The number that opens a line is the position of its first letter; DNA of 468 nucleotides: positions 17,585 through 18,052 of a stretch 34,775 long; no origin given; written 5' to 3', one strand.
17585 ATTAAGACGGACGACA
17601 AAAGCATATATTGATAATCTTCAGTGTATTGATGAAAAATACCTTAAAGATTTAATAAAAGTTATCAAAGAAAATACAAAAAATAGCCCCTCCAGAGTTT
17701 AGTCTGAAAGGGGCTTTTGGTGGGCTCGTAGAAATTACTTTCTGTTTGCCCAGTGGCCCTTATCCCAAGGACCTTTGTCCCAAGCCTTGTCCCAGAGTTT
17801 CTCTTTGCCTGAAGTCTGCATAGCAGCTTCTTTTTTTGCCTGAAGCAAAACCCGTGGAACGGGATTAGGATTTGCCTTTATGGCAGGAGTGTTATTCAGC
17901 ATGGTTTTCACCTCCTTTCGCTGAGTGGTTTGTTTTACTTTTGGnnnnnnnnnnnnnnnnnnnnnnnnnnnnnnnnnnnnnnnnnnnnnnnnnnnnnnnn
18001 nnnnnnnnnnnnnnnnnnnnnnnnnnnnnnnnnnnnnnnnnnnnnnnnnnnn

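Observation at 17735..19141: Radical SAM/SPASM enzyme paired with an unannotated 55-aa peptide ending in (WDK)x3-WAN: candidate cyclophane or Trp-Lys crosslinked RiPP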

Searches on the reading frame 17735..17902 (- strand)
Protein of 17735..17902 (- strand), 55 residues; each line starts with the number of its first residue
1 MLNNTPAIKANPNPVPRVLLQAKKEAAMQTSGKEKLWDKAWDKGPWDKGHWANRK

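Call 3: search_protein_families(library=ncbifam, proteins=[window:17735-17902:-], max_evalue=0.01)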
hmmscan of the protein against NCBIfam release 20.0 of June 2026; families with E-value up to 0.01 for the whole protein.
window:17735-17902:- (55 aa): 0 families

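Call 4: search_protein_families(library=pfam, proteins=[window:17735-17902:-], max_evalue=0.01)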
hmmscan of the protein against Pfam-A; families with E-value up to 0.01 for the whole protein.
window:17735-17902:- (55 aa): 0 families

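Call 8: find_homologous_proteins(query=window:17738-17902:-, max_evalue=10)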
Query seq(55 aa) (55 aa): 63 proteins with E <= 10 among 63 candidates.
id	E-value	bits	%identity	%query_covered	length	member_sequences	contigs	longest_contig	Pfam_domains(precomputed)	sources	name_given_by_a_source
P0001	2.5e-30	120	100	100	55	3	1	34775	-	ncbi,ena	-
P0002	7.1e-23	97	84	100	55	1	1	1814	-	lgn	-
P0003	1.1e-22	96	82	100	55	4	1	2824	-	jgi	-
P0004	1.2e-22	96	85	100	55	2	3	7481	-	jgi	jgi:hypothetical protein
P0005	1.2e-22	96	76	100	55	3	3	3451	-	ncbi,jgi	-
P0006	2.1e-21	92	82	100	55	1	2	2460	-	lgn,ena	-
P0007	2.9e-21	92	84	100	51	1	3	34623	-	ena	-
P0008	3.6e-21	92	78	100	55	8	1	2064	-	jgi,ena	-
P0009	1.4e-20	90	80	100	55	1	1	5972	-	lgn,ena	-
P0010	2.5e-20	89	78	100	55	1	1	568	-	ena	-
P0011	4.4e-20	88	75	100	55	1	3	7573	-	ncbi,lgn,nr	ncbi:MAG: hypothetical protein Athens071412_777 [Parcubacteria group bacterium Athens0714_12]|nr:MAG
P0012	6.3e-20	88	76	100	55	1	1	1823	-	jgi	-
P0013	6.3e-20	88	78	100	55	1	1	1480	-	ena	-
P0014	8.3e-20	87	82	89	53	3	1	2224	-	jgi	jgi:hypothetical protein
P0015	3.6e-19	85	80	89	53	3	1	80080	-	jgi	jgi:hypothetical protein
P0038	6.4e-14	69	62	100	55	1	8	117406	-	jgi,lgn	-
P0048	2.6e-11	61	58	100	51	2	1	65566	-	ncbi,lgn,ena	-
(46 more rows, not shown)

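Call 12: find_encoding_contigs(protein=P0038, flank=6000, max_places=4)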
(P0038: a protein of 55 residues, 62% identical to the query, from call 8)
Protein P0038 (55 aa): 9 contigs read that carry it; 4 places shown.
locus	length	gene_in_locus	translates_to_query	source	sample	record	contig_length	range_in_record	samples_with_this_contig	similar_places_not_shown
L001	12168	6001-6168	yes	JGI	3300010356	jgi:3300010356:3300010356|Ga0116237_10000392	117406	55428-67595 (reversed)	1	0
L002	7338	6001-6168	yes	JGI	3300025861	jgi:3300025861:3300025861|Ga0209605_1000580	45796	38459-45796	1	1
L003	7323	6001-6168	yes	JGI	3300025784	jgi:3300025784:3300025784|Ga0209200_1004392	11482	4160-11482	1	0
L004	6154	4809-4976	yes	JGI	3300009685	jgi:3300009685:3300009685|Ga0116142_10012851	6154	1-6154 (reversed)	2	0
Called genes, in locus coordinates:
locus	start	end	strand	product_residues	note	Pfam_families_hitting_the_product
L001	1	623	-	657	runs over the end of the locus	PF04760:IF2_N, PF00009:GTP_EFTU, PF00071:Ras (faint), PF01926:MMR_HSR1, PF02421:FeoB_N (faint), PF14578:GTP_EFTU_D4 (faint), PF22042:EF-G_D2, PF11987:IF-2, +1 more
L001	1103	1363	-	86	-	-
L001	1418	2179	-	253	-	-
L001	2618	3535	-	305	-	PF04055:Radical_SAM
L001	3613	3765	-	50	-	-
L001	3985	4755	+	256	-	PF12762:DDE_Tnp_IS1595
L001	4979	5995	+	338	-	PF04055:Radical_SAM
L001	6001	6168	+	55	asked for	-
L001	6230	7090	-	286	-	-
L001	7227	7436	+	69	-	-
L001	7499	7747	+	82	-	-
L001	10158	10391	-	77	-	-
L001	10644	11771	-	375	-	PF09587:PGA_cap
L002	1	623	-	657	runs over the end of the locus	PF04760:IF2_N, PF00009:GTP_EFTU, PF00071:Ras (faint), PF01926:MMR_HSR1, PF02421:FeoB_N (faint), PF14578:GTP_EFTU_D4 (faint), PF22042:EF-G_D2, PF11987:IF-2, +1 more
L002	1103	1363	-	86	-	-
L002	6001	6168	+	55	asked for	-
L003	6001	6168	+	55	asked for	-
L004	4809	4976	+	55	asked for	-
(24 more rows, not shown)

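Call 13: find_encoding_contigs(protein=P0015, flank=6000, max_places=3)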
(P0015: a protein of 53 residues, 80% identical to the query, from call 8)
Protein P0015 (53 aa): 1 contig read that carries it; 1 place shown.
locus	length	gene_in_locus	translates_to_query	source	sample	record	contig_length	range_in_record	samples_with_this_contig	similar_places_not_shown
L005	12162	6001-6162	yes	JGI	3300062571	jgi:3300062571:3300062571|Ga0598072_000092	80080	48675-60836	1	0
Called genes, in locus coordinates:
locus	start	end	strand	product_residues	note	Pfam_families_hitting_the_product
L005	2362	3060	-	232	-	-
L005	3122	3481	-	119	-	PF02675:AdoMet_dc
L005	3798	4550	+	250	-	-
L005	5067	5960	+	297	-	PF04055:Radical_SAM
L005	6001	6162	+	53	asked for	-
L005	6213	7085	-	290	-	-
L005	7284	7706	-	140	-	PF00011:HSP20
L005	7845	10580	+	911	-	PF17191:RecG_wedge, PF01336:tRNA_anti-codon (weak), PF04851:ResIII, PF00270:DEAD, PF13366:PDDEXK_3, PF00271:Helicase_C, PF19833:RecG_dom3_C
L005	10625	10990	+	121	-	-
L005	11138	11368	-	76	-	PF07927:HicA_toxin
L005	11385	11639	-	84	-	PF21748:UPF0150 (weak), PF15919:HicB_lk_antitox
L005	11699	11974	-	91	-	PF13385:Laminin_G_3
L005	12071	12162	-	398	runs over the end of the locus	PF02163:Peptidase_M50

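Call 45: find_related_loci(query=A1, collection=metagenome_contigs, flank=3000)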
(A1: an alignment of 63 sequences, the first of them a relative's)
Query A1 (55 aa) in metagenome_contigs; peptide patterns used: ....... (x = any residue, [..] = any of these).
87 stretches matched a pattern; 60 encode a relative of the query (tblastn E <= 1e-3); 60 distinct loci.
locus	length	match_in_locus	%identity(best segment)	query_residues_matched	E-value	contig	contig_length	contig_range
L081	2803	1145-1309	76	1-55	2e-26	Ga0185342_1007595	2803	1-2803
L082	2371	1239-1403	84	1-55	2e-26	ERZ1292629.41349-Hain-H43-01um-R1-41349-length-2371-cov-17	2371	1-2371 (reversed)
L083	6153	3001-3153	84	1-55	4e-25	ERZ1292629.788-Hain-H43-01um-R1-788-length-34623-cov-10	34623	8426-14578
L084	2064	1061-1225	78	1-55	4e-25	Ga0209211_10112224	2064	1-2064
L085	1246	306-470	76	1-55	4e-25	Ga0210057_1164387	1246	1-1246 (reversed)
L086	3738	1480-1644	71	1-55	1e-23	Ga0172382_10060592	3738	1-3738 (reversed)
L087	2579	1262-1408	84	7-55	1e-23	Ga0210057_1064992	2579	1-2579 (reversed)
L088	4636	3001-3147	82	7-55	1e-23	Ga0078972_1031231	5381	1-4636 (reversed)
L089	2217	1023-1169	82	7-55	5e-23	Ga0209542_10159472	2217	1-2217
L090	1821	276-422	82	7-55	5e-23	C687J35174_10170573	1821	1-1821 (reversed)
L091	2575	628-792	73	1-55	6e-23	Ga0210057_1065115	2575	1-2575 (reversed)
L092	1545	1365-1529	73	1-55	6e-23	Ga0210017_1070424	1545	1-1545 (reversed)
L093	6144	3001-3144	79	8-55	3e-22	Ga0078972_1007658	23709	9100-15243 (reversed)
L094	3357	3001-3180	67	1-55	3e-21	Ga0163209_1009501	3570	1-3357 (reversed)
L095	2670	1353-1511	69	1-55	4e-20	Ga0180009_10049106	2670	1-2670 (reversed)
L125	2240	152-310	47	15-55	1e-9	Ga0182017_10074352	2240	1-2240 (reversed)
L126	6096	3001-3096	54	15-55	2e-9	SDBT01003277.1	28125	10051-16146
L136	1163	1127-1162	92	42-53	1e-4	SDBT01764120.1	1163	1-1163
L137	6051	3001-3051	76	40-55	4e-4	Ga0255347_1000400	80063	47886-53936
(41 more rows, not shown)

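Call 57: search_protein_families(library=padloc, proteins=[window:17735-17902:-], max_evalue=0.01)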
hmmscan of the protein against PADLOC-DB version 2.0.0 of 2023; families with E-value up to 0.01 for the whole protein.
window:17735-17902:- (55 aa): 0 families

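Call 59: search_protein_families(library=ncbifam, proteins=[L126:4193-5515:+, L137:4514-5746:+, L136:764-1162:+, L125:549-1712:-], max_evalue=0.001)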
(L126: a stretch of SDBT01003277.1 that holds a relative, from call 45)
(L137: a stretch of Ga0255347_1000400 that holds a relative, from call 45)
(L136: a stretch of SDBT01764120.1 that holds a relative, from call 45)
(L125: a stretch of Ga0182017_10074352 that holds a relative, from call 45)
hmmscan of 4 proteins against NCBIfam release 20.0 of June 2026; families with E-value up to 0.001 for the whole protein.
L126:4193-5515:+ (440 aa): 62 families (the best 25 are shown)
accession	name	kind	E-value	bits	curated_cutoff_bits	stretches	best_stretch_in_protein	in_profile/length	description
TIGR04463.1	rSAM_vs_C_rich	equivalog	2e-65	221.3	525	1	6-401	1-399/438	TIGR04463 family radical SAM/SPASM RiPP maturase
TIGR04334.1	rSAM_Clo7bot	equivalog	1.1e-63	215.4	600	1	2-425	1-435/440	radical SAM/SPASM domain Clo7bot peptide maturase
NF038107.1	rSAM_NF038107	equivalog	2.1e-59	201.5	600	1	1-404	1-408/444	Cys-every-fifth radical SAM/SPASM peptide maturase CefB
TIGR04280.1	geopep_mat_rSAM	hypoth_equivalog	9.2e-43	146.8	400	1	14-405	17-402/428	geopeptide radical SAM maturase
NF052473.1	rSAM_FlmE_OhkG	exception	4.8e-39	134.4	500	2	2-264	2-281/481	FlmE/OhkG family radical SAM/SPASM peptide maturase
NF047865.1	rSAM_PapB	equivalog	9.3e-32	110.5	340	1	90-399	5-319/330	PapB family radical SAM/SPASM ranthipeptide maturase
TIGR03942.1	sulfatase_rSAM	equivalog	5.6e-28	98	349.45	1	96-405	9-333/363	anaerobic sulfatase maturase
TIGR03974.1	rSAM_six_Cys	equivalog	9.3e-25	87.4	425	1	31-398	44-418/451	thioether cross-link-forming SCIFF peptide maturase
TIGR04068.1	rSAM_ocin_clost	equivalog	5.9e-24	84.8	500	1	18-230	13-231/462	Cys-rich peptide radical SAM maturase CcpM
TIGR04064.1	rSAM_nif11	equivalog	2.8e-23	82.4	518.7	1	90-232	80-225/459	nif11-like peptide radical SAM maturase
NF041298.1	rSAM_mat_DynA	equivalog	5.4e-23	81.5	450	1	97-398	10-323/356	dynobactin maturation radical SAM/SPASM protein DynA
TIGR03906.1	quino_hemo_SAM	equivalog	9.7e-23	80.5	453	1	90-399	96-417/467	quinohemoprotein amine dehydrogenase maturation protein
NF040492.1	not_ScfB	exception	2.7e-21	76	855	1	17-282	29-292/450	ScfB-related radical SAM/SPASM orphan maturase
NF041707.1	rSAM_YhhB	equivalog_domain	2.2e-17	63.1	445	1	96-230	10-151/369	cyclophane-forming radical SAM/SPASM peptide maturase YhhB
TIGR03978.1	rSAM_paired_1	equivalog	2.2e-17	62.9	370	1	91-266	86-264/466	His-Xaa-Ser system radical SAM maturase HxsB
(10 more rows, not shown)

L137:4514-5746:+ (410 aa): 70 families (the best 25 are shown)
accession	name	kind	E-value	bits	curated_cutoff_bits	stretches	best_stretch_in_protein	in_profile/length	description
NF047865.1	rSAM_PapB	equivalog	4.1e-47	161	340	1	56-379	5-328/330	PapB family radical SAM/SPASM ranthipeptide maturase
TIGR04064.1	rSAM_nif11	equivalog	7.5e-40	137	518.7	2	40-212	64-241/459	nif11-like peptide radical SAM maturase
TIGR03978.1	rSAM_paired_1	equivalog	3e-38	131.8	370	1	49-273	78-311/466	His-Xaa-Ser system radical SAM maturase HxsB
TIGR04068.1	rSAM_ocin_clost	equivalog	1.3e-33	116.7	500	1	51-202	81-239/462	Cys-rich peptide radical SAM maturase CcpM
TIGR03942.1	sulfatase_rSAM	equivalog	8.5e-31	107.3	349.45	1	59-379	6-336/363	anaerobic sulfatase maturase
TIGR03974.1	rSAM_six_Cys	equivalog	9e-31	107.2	425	1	35-390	78-439/451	thioether cross-link-forming SCIFF peptide maturase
TIGR03906.1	quino_hemo_SAM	equivalog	4.2e-27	94.9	453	1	30-240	71-285/467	quinohemoprotein amine dehydrogenase maturation protein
NF040492.1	not_ScfB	exception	1.5e-25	90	855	1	41-391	82-439/450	ScfB-related radical SAM/SPASM orphan maturase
TIGR04148.1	GG_samocin_CFB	equivalog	6.5e-25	88.2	300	1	51-199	14-174/411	radical SAM peptide maturase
NF038170.1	lachnocin_rSAM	equivalog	2.1e-23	82.9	550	1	53-213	75-240/440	lachnocin radical SAM maturase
TIGR04083.1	rSAM_pep_methan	hypoth_equivalog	1.6e-21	76.6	300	1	56-405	2-348/376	TIGR04083 family peptide-modifying radical SAM enzyme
TIGR04261.1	rSAM_GlyRichRpt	subfamily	2.5e-21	76.1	310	1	60-264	4-214/363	cyclophane-forming radical SAM/SPASM peptide maturase GrrM/OscB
TIGR04463.1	rSAM_vs_C_rich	equivalog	2.7e-21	75.8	525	1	41-368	67-395/438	TIGR04463 family radical SAM/SPASM RiPP maturase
NF041707.1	rSAM_YhhB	equivalog_domain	5.3e-21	74.9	445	1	58-233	6-192/369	cyclophane-forming radical SAM/SPASM peptide maturase YhhB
NF041718.1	rSAM_phane_AMC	equivalog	1.1e-20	74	425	1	55-266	7-215/362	cyclophane-forming radical SAM peptide maturase AmcB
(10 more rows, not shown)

L136:764-1162:+ (133 aa): 7 families
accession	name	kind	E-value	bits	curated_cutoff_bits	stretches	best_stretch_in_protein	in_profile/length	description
NF041198.1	UshA_like_PCGU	equivalog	2e-26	92.7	275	1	28-119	397-491/519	UshA-like (seleno)protein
NF043010.1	Cyt554_Nsmonas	equivalog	2.9e-20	72.7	400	2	71-116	79-124/238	cytochrome c-550 CycA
NF041028.1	decahem_GSU2203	exception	1e-08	34.8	325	1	27-82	24-77/317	GSU2203 family decaheme c-type cytochrome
TIGR03508.1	decahem_SO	subfamily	3.8e-06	26.6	192.2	1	91-118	26-52/258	DmsE family decaheme c-type cytochrome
TIGR04315.1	octaheme_Shew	subfamily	8e-05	21.8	375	1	41-120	189-263/440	tetrathionate reductase family octaheme c-type cytochrome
TIGR01905.1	paired_CXXCH_1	subfamily_domain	0.00015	21.6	25.2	0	102-115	8-21/41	doubled CXXCH domain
NF008659.0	PRK11659.1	equivalog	0.00077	19.2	184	0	68-118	42-94/188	cytochrome c nitrite reductase pentaheme subunit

L125:549-1712:- (387 aa): 2 families
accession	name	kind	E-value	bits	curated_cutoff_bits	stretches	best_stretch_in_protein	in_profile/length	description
TIGR01643.1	YD_repeat_2x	repeat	0.00024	21.5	15.8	0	241-265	11-35/42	YD repeat-containing protein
TIGR02605.1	CxxC_CxxC_SSSS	subfamily_domain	0.00048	20.1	31.3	0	149-181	6-39/52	FmdB family zinc ribbon protein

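Call 73: find_encoding_contigs(protein=P0048, flank=8000, max_places=2)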
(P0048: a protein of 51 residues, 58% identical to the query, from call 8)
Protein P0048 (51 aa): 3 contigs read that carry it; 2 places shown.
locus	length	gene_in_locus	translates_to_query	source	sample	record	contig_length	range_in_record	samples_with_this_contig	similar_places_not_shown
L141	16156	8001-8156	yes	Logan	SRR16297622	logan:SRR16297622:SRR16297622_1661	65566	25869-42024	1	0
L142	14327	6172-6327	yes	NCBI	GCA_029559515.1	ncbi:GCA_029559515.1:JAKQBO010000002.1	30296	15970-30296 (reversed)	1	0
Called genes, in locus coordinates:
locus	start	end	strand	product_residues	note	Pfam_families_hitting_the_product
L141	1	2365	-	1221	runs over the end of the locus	PF00354:Pentaxin (faint), PF13385:Laminin_G_3, PF02973:Sialidase (faint), PF13385:Laminin_G_3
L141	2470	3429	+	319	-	PF00575:S1, PF23459:S1_RRP5 (faint), PF00575:S1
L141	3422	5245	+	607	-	PF06480:FtsH_ext, PF06068:TIP49 (faint), PF00004:AAA, PF20720:nSTAND3 (faint), PF23902:AAA_lid_PRS2_C (faint), PF17862:AAA_lid_3, PF01434:Peptidase_M41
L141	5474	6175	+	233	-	PF00849:PseudoU_synth_2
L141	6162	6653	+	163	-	PF01245:Ribosomal_L19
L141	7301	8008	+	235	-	-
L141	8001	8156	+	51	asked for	-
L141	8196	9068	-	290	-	-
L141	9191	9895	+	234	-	-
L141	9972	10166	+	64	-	-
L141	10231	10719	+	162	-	-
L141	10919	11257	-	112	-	PF02033:RBFA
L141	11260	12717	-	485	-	PF00009:GTP_EFTU, PF01926:MMR_HSR1, PF02421:FeoB_N (faint), PF03193:RsgA_GTPase (faint), PF03144:GTP_EFTU_D2 (faint), PF22042:EF-G_D2, PF11987:IF-2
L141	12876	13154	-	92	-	-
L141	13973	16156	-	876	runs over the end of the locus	PF00690:Cation_ATPase_N, PF00122:E1-E2_ATPase, PF00702:Hydrolase, PF13246:Cation_ATPase, PF08282:Hydrolase_3 (weak), PF00689:Cation_ATPase_C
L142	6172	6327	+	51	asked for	-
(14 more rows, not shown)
